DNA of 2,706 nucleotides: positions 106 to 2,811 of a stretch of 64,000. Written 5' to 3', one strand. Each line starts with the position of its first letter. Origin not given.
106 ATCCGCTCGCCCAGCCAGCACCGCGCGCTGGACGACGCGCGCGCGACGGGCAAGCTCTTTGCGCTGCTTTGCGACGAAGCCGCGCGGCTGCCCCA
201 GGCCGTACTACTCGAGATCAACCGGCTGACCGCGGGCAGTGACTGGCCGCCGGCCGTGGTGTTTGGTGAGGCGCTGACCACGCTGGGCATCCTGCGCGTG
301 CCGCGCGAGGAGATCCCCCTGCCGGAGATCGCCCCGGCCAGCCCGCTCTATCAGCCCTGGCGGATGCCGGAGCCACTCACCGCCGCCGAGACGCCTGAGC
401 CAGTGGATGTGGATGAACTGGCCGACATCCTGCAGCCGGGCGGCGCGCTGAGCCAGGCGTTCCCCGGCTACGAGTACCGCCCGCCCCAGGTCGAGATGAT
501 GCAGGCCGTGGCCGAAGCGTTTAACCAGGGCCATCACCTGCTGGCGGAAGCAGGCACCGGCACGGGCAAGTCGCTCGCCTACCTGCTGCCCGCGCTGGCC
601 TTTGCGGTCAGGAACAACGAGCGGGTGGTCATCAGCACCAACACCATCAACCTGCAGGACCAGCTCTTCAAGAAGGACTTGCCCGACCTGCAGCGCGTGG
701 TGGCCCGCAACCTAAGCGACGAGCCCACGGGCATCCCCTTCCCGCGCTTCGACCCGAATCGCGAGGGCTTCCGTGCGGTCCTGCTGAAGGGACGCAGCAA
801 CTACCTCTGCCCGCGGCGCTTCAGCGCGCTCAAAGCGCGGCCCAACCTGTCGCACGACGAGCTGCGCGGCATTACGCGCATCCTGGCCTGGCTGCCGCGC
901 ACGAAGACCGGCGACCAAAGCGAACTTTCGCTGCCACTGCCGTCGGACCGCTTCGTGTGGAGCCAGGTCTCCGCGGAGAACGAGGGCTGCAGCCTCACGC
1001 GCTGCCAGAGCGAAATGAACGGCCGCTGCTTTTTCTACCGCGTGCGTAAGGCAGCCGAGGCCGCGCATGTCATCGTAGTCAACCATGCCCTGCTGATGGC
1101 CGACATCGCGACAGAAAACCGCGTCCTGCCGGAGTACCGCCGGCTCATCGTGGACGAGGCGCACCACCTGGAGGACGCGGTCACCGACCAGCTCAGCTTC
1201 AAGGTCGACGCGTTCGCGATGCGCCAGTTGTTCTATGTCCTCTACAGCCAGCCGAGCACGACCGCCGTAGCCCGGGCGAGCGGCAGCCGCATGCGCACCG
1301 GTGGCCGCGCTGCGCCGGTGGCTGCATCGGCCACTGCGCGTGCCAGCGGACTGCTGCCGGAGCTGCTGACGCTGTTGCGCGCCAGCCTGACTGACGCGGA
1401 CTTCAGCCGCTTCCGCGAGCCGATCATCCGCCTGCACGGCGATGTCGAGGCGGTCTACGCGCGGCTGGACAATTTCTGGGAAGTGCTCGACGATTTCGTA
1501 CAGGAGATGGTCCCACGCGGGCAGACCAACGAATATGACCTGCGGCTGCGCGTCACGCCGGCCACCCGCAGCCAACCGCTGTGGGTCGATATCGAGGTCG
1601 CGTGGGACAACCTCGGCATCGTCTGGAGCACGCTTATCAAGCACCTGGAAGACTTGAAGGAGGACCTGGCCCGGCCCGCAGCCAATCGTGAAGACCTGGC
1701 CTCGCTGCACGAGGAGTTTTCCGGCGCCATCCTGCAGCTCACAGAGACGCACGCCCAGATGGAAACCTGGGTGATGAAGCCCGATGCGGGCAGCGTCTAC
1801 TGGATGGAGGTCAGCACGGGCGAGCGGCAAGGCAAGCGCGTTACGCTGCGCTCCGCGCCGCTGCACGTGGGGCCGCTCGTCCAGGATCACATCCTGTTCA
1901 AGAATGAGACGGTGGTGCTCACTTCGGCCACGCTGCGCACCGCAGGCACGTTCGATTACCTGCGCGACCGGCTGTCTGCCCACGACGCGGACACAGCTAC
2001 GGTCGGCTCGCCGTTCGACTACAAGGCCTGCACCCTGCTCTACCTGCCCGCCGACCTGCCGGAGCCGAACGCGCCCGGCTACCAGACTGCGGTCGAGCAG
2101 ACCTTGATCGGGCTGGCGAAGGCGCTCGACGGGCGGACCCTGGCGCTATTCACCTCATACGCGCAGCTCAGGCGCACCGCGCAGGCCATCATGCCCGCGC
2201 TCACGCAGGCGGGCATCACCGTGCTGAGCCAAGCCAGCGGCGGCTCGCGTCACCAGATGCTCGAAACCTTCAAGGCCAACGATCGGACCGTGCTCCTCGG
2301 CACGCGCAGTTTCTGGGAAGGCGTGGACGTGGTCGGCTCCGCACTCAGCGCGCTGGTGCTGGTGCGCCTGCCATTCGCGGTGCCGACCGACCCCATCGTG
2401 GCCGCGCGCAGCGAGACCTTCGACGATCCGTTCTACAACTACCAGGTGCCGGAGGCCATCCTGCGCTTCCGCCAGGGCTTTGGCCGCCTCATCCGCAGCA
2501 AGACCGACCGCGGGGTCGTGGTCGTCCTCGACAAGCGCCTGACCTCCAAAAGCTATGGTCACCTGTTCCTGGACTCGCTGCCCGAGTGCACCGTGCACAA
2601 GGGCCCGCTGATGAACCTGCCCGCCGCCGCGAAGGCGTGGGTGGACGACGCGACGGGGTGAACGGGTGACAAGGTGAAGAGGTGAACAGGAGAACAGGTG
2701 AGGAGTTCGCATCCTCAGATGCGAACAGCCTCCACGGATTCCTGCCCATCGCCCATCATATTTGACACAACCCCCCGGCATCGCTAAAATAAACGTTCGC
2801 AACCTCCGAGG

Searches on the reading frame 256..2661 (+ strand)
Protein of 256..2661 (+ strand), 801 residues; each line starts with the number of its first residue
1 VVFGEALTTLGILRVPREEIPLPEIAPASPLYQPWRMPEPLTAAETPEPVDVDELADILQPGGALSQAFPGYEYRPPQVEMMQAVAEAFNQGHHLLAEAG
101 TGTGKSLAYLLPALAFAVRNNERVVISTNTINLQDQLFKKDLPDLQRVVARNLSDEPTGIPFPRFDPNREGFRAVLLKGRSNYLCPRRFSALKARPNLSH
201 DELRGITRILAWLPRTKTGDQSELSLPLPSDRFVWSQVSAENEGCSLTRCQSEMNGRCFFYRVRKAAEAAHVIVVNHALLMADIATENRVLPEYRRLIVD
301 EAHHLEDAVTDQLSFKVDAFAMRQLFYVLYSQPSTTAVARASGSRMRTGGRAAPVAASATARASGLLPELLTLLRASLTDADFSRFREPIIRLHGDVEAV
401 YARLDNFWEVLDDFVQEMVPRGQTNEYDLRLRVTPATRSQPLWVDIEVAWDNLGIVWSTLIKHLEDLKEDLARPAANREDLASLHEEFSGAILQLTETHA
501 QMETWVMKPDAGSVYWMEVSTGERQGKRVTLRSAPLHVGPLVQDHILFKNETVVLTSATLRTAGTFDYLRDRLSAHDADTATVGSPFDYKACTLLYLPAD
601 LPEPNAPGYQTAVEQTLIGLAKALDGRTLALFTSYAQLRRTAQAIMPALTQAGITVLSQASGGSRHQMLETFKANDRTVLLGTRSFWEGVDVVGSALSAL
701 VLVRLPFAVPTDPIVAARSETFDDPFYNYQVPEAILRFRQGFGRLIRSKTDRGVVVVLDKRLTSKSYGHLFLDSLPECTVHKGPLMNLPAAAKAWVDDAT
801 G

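Call 64: search_protein_families(library=pfam, proteins=[window:256-2661:+])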
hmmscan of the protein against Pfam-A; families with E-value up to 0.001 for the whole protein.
window:256-2661:+ (801 aa): 4 families
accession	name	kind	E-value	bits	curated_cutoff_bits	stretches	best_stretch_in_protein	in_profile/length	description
PF13307.12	Helicase_C_2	-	2e-43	148.8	25.3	1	620-777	4-169/170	Helicase C-terminal domain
PF00270.35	DEAD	-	2e-12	47.6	26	1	84-139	6-63/167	DEAD/DEAH box helicase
PF04851.21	ResIII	-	8.6e-08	32.7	22.5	1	73-139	3-71/164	Type III restriction enzyme, res subunit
PF06733.21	DEAD_2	-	9.9e-07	29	21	1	253-318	101-168/172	DEAD_2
